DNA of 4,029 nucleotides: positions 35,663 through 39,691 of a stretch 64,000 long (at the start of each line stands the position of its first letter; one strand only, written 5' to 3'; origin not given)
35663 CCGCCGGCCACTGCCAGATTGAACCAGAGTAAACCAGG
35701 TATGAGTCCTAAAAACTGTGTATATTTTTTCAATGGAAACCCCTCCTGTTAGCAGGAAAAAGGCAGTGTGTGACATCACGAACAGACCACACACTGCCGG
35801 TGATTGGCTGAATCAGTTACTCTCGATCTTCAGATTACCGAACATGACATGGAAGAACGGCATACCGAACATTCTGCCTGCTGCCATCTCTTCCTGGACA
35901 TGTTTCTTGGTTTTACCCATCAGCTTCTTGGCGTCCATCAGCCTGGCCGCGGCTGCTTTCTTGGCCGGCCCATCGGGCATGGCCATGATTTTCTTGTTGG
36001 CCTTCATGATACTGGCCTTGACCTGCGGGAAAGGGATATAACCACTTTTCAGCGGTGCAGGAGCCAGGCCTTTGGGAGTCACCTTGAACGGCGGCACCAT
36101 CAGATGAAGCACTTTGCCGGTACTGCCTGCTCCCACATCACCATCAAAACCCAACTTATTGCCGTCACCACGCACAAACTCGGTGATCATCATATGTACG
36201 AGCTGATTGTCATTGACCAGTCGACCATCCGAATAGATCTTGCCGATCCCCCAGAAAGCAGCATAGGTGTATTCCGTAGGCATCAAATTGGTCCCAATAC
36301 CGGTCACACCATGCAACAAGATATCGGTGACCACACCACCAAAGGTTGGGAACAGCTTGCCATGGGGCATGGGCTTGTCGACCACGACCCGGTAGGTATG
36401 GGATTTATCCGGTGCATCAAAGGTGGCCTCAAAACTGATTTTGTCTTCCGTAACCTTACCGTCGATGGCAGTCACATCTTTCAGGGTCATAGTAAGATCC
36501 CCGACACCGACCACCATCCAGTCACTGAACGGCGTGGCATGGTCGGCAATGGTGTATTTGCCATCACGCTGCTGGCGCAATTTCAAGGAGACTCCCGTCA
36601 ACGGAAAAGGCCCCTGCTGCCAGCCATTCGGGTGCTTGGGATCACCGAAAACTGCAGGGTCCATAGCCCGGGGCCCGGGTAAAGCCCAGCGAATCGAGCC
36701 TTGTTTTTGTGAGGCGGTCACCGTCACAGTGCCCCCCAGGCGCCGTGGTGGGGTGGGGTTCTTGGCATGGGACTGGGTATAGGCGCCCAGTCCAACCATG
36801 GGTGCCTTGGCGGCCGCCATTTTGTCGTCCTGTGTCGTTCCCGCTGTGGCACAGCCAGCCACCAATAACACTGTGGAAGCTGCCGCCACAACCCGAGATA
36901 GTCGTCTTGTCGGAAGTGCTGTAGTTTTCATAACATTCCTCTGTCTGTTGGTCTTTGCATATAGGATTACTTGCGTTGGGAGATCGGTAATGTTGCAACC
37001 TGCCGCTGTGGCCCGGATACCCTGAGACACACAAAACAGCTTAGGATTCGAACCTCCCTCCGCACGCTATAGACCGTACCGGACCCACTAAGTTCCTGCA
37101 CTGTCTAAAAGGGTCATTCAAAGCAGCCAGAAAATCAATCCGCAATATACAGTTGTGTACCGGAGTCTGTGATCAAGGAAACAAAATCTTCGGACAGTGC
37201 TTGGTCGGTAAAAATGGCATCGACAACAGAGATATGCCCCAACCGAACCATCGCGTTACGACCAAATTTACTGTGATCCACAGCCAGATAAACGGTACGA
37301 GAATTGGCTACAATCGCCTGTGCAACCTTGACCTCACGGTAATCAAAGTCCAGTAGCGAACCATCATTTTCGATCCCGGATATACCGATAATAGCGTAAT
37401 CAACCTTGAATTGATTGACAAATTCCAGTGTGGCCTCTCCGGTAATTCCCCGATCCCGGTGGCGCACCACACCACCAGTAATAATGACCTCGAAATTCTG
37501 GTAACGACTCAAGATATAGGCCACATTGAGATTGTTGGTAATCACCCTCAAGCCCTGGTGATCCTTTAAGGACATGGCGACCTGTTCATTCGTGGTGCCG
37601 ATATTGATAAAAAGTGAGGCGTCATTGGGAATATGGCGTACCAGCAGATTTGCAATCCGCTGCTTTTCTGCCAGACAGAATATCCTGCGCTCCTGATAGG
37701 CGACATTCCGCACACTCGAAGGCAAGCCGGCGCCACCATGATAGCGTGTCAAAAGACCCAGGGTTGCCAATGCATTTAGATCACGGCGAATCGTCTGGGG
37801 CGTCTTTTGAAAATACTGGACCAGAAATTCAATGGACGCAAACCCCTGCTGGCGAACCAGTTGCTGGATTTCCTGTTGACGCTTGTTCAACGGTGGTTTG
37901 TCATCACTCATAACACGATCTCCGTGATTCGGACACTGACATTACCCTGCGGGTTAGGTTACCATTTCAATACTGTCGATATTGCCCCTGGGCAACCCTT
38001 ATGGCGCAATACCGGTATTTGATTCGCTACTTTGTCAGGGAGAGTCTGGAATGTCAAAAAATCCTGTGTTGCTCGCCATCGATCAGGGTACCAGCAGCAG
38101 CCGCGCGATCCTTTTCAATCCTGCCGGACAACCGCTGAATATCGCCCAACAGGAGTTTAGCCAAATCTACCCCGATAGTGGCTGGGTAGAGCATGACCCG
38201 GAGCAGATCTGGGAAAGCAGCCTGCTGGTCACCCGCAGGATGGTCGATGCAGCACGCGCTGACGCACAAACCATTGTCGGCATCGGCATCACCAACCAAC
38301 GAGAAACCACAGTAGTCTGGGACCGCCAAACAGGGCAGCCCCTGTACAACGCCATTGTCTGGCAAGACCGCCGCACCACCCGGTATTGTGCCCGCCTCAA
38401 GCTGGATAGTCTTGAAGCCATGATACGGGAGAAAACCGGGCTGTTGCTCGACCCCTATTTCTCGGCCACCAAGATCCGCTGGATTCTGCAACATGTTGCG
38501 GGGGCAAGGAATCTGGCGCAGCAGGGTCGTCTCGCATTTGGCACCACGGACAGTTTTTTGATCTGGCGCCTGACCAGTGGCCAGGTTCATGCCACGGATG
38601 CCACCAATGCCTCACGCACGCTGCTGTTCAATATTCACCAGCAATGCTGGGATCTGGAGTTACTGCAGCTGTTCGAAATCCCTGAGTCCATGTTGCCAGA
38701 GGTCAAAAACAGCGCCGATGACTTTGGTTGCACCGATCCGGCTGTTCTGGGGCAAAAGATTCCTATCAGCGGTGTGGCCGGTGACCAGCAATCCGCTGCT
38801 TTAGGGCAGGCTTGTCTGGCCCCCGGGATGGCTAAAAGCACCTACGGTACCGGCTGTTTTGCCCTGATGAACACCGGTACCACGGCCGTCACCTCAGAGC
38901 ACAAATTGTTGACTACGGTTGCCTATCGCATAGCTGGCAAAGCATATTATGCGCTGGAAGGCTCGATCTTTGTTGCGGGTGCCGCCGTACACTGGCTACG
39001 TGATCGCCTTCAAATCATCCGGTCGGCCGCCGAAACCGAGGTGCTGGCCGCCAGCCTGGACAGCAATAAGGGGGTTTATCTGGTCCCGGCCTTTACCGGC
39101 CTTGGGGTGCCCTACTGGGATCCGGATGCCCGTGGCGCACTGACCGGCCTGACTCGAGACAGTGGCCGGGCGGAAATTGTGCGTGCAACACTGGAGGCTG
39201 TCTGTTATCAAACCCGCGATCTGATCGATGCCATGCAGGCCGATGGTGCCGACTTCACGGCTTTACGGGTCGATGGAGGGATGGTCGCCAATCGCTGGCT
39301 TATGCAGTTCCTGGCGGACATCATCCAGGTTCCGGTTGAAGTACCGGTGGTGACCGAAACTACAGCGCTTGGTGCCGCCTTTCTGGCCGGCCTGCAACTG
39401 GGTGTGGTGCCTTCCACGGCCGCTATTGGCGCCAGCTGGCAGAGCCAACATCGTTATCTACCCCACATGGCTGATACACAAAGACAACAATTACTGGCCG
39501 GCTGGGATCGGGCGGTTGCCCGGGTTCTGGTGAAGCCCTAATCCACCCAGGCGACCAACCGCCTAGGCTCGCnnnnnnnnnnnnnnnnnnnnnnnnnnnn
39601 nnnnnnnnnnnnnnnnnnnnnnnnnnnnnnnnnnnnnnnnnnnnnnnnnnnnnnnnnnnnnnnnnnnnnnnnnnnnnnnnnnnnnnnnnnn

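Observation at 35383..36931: Amicyanin-like cupredoxin plus an orphan Tat-signal lipoprotein inserted into the glp regulon: candidate undescribed periplasmic copper/redox module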

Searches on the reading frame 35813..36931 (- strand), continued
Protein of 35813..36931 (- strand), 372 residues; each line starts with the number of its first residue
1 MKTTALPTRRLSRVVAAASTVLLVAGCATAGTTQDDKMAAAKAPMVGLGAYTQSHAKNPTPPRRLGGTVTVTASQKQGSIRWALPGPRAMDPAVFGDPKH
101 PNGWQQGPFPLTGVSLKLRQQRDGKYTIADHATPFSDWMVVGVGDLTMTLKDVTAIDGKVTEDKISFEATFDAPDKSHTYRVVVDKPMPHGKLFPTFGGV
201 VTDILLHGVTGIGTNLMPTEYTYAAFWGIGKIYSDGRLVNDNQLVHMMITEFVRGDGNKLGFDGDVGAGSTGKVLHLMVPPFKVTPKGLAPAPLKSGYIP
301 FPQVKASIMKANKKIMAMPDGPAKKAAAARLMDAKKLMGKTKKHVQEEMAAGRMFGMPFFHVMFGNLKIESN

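Call 57: find_homologous_proteins(query=P0276, max_evalue=0.00001)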
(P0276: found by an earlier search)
Query P0276 (770 aa): 50 proteins with E <= 0.00001 among 8000 candidates.
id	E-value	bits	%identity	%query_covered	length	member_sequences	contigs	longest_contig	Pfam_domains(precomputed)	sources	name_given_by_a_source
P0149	0.0e+0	1795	100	100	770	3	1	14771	PF00127.27,PF13473.13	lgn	-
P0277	7.5e-188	645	45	94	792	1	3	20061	PF00127.27,PF13473.13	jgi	jgi:plastocyanin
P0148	2.9e-169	583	49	77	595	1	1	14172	-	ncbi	ncbi:MAG: hypothetical protein ABEJ92_06070 [Halobacteriales archaeon]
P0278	9.9e-162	558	44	85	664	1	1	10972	-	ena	-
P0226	1.7e-126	442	42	51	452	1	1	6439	PF00127.27,PF13473.13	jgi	-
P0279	2.1e-113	398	48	51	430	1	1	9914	PF00127.27,PF13473.13,PF23509.2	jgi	-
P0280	1.6e-109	386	44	51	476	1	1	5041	PF07731.21,PF00127.27,PF13473.13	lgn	-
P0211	1.2e-108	383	48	52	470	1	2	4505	PF00127.27,PF13473.13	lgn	-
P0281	2.1e-103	365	47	51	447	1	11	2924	PF00127.27,PF13473.13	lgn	-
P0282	4.6e-101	358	46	51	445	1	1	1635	PF00127.27,PF13473.13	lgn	-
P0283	5.1e-100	354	46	51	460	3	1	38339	PF00127.27,PF13473.13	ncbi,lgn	-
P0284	1.2e-99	353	45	51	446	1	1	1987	PF00127.27,PF13473.13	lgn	-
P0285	1.4e-98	349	44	51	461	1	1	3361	PF00127.27,PF13473.13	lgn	-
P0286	1.6e-98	349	44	51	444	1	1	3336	PF00127.27,PF13473.13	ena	-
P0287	2.8e-98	348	44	51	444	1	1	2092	PF00127.27,PF13473.13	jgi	-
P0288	1.1e-97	346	47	50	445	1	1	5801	PF00127.27,PF13473.13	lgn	-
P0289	5.7e-97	344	45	51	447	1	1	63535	PF00127.27,PF13473.13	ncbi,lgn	ncbi:MAG: cupredoxin domain-containing protein [Candidatus Bipolaricaulia bacterium]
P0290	3.7e-96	341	42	51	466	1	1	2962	PF06525.18,PF00127.27,PF13473.13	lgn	-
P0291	4.6e-95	338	42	51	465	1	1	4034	PF07731.21,PF00127.27,PF13473.13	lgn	-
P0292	7.0e-94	334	42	51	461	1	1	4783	PF00127.27,PF13473.13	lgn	-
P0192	1.1e-91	327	54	37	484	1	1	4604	PF00127.27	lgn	-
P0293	1.4e-91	326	43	51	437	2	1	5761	PF00127.27,PF13473.13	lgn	-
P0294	3.1e-91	325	41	51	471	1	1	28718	PF07731.21,PF00127.27,PF13473.13,PF07732.22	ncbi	-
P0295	1.2e-90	323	40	51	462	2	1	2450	PF00127.27,PF13473.13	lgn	-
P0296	4.3e-89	318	53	37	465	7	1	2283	PF00127.27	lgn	-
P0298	9.2e-86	307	49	39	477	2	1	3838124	-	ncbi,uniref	ncbi:hypothetical protein [Haloterrigena salinisoli]|uniref:cupredoxin domain-containing protein n=1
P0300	2.7e-84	302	50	38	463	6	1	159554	PF00127.27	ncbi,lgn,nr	ncbi:hypothetical protein C478_14927 [Natrinema thermotolerans DSM 11552]|nr:hypothetical protein C4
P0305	4.5e-83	298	49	37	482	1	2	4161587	PF00127.27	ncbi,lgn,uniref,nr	ncbi:hypothetical protein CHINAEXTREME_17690 [Halobiforma lacisalsi AJ5]|uniref:Blue (type 1) copper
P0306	3.1e-82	295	50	37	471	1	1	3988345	PF00127.27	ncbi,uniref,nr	ncbi:cupredoxin domain-containing protein [Natrinema ejinorense]|uniref:Blue (type 1) copper domain-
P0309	1.9e-81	293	49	38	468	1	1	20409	PF00127.27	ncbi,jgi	-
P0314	9.7e-79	284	40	51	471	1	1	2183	PF00127.27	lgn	-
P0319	3.0e-68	249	30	89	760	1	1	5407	PF00127.27,PF13473.13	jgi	-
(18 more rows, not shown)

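Call 58: find_encoding_contigs(protein=P0305, flank=9000, max_places=2)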
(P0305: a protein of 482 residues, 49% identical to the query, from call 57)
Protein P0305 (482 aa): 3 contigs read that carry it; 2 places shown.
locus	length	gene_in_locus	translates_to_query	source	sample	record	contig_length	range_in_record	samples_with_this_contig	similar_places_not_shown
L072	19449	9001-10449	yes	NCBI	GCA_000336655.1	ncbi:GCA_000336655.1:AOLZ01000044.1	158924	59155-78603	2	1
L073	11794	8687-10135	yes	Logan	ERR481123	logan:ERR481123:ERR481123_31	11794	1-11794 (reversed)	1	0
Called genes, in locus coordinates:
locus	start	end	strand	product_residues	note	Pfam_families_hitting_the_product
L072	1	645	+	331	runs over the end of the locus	PF04014:MazE_antitoxin, PF01895:PhoU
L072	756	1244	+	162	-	PF28469:DUF8410 (weak)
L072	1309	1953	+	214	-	PF05573:NosL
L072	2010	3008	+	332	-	PF00892:EamA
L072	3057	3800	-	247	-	PF00485:PRK, PF01712:dNK (weak), PF13238:AAA_18 (weak)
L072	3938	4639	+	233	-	PF01872:RibD_C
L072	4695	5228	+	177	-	PF01625:PMSR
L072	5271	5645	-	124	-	PF01638:HxlR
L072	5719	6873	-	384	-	PF07282:Cas12f1-like_TNB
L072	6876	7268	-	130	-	PF01797:Y1_Tnp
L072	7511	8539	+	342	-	PF00070:Pyr_redox (faint), PF00890:FAD_binding_2 (faint), PF01266:DAO (weak), PF03486:HI0933_like (faint), PF07992:Pyr_redox_2, PF13454:NAD_binding_9 (faint), PF13738:Pyr_redox_3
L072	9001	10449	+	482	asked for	PF00127:Copper-bind (faint)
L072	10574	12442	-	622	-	PF19291:TREH_N, PF00723:Glyco_hydro_15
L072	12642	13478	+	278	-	PF00561:Abhydrolase_1, PF12146:Hydrolase_4, PF12697:Abhydrolase_6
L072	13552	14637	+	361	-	PF00478:IMPDH, PF03060:NMO (faint), PF00977:His_biosynth (faint), PF01070:FMN_dh (weak)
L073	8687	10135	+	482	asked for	PF00127:Copper-bind (faint)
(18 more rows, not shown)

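Call 59: find_encoding_contigs(protein=P0298, flank=9000, max_places=2)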
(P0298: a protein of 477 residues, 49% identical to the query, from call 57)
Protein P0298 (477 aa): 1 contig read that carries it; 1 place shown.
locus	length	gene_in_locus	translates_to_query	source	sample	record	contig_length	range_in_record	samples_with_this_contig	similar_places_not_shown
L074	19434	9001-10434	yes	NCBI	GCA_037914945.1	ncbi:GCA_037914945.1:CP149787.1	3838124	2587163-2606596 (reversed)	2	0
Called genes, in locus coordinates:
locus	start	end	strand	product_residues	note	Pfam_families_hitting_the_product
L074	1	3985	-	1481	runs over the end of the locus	PF23951:DUF7282, PF00932:LTD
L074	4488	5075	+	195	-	PF02632:BioY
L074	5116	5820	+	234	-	PF00005:ABC_tran, PF13304:AAA_21 (weak)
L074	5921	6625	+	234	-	PF02361:CbiQ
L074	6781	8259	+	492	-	PF07992:Pyr_redox_2, PF13738:Pyr_redox_3 (faint), PF00070:Pyr_redox, PF02852:Pyr_redox_dim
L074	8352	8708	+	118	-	-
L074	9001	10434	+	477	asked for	-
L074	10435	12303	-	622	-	PF19291:TREH_N, PF00723:Glyco_hydro_15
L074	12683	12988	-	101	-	PF03992:ABM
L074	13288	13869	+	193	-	PF00484:Pro_CA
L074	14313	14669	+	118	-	PF02635:DsrE (weak)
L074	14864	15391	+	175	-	PF01978:TrmB (weak), PF12840:HTH_20 (weak), PF25212:HVO_A0114 (weak)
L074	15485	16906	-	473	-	PF01266:DAO (faint), PF03486:HI0933_like (faint), PF07992:Pyr_redox_2, PF13450:NAD_binding_8 (faint), PF13738:Pyr_redox_3 (faint), PF00070:Pyr_redox, PF02852:Pyr_redox_dim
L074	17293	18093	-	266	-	PF23441:SDR (weak), PF00106:adh_short, PF01370:Epimerase (weak), PF08659:KR, PF13561:adh_short_C2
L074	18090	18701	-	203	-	PF20575:HTH_63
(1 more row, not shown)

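Call 70: search_protein_families(library=pfam, alignment_id=A6, max_evalue=0.001)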
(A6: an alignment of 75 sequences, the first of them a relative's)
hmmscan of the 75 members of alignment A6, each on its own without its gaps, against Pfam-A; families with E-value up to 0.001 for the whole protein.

A. member 1, P0126 (1009 aa): 2 families
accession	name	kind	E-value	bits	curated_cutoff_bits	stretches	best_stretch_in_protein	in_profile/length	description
PF13442.11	Cytochrome_CBB3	-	5.6e-29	100.7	27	2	680-747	3-66/68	Cytochrome C oxidase, cbb3-type, subunit III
PF00034.26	Cytochrom_C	-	2.2e-12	48.5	21.3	2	802-875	2-90/90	Cytochrome c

B. families by the number of members that match (of 75 scanned): 32 families (the first 25 are shown)
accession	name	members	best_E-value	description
PF00127.26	Copper-bind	20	1.8e-13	Copper binding proteins, plastocyanin/azurin family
PF13473.12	Cupredoxin_1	17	7.2e-17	Cupredoxin-like domain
PF07731.20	Cu-oxidase_2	9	5.8e-08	Multicopper oxidase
PF07732.21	Cu-oxidase_3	4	6.1e-07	Multicopper oxidase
PF13442.11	Cytochrome_CBB3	3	1.5e-39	Cytochrome C oxidase, cbb3-type, subunit III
PF00034.26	Cytochrom_C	3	1.1e-23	Cytochrome c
PF13462.12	Thioredoxin_4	3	1.2e-23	Thioredoxin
PF01323.26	DSBA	3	2.3e-10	DSBA-like thioredoxin domain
PF18962.6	Por_Secre_tail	3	1.3e-09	Secretion system C-terminal sorting domain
PF13860.13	FlgD_ig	3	2.5e-07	FlgD Ig-like domain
PF02183.23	HALZ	2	1.7e-05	Homeobox associated leucine zipper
PF06525.17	SoxE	2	5.2e-05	Sulfocyanin (SoxE) domain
PF01011.28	PQQ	1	5.7e-44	Glucose/ethanol/alcohol dehydrogenase, beta-propeller domain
PF13360.13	PQQ_2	1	1.9e-36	Outer membrane protein assembly factor BamB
PF13570.13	Beta-prop_ACSF4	1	2.9e-19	Beta-alanine-activating enzyme, beta-propeller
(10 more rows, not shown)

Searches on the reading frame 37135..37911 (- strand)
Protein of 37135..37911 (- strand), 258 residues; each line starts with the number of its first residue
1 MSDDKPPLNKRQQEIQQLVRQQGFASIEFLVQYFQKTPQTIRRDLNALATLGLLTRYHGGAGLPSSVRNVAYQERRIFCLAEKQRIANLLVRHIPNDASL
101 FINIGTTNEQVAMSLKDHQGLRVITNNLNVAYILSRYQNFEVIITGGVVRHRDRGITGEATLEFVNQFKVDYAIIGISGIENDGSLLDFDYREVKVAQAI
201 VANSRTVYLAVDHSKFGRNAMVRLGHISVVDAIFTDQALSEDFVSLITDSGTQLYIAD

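Call 54: search_protein_families(library=ncbifam, proteins=[window:37135-37911:-], max_evalue=1e-10)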
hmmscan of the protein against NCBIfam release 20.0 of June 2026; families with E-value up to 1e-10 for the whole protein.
window:37135-37911:- (258 aa): 10 families
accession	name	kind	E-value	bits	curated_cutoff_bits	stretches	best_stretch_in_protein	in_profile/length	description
NF008154.0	PRK10906.1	equivalog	8e-93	310.4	331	1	10-255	5-250/252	DeoR/GlpR family transcriptional regulator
NF041397.1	TranRegGlpR_Halo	equivalog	3.3e-45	154.7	300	1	9-254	4-249/253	HTH-type transcriptional regulator GlpR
NF040755.1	AgaR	equivalog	8.8e-37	126.6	260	1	10-255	6-254/256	transcriptional repressor AgaR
NF040890.1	trans_reg_YgbI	equivalog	1.2e-33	116.7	400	1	10-257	5-252/253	DNA-binding transcriptional repressor YgbI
NF007753.1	PRK10434.1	equivalog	5.2e-33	114.7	350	1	9-254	4-250/253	glucitol operon DNA-binding transcriptional repressor SrlR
NF007316.0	PRK09802.1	equivalog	3.1e-31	108.6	351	1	10-253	17-263/269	DeoR family transcriptional regulator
NF040887.2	trans_reg_YciT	exception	1.1e-27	97.2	450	1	8-254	1-243/246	DNA-binding transcriptional regulator YciT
NF007720.0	PRK10411.1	equivalog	8.8e-22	77.6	259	1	10-238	4-234/243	L-fucose operon activator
NF010034.0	PRK13509.1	equivalog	1e-20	74.2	244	1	10-255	5-249/251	HTH-type transcriptional regulator UlaR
NF007961.0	PRK10681.1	equivalog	1.8e-20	73.4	244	1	38-254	35-250/252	DNA-binding transcriptional repressor DeoR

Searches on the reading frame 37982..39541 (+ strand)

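Call 54: search_protein_families(library=ncbifam, proteins=[window:37982-39541:+], max_evalue=1e-10)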
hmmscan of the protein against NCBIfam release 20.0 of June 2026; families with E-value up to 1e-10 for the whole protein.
window:37982-39541:+ (519 aa): 12 families
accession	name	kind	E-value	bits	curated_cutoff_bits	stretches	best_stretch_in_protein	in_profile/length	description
NF000756.0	PRK00047.1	subfamily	5.6e-220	730.9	498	1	27-515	4-494/502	glycerol kinase GlpK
TIGR01311.1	glycerol_kin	equivalog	5.8e-209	694.5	590.35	1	29-515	2-493/496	glycerol kinase GlpK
TIGR01312.1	XylB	equivalog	9.9e-68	228.8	380.25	1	32-499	2-466/481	xylulokinase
TIGR01314.1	gntK_FGGY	equivalog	1.3e-39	136.1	648.55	1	30-501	2-478/505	gluconokinase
NF011601.0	PRK15027.1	equivalog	2.8e-33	115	912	1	31-480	3-441/484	xylulokinase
NF008187.0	PRK10939.1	equivalog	1.7e-32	112.7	528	1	28-344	4-317/521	autoinducer-2 kinase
TIGR01315.1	5C_CHO_kinase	subfamily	1.6e-30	106.3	408.7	1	337-500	356-519/541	FGGY family pentulose kinase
TIGR02628.1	fuculo_kin_coli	equivalog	1.4e-20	73.7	470.9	1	29-493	2-462/465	L-fuculokinase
NF003154.0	PRK04123.1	equivalog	9.2e-19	67.5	428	1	372-488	390-507/554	ribulokinase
NF007925.0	PRK10640.1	equivalog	1.7e-16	59.7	639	1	31-465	7-433/489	rhamnulokinase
TIGR02627.1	rhamnulo_kin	equivalog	6.1e-15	54.7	527.95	1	31-300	1-261/454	rhamnulokinase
TIGR01234.1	L-ribulokinase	equivalog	9.9e-14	51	583.25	1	353-475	364-487/536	ribulokinase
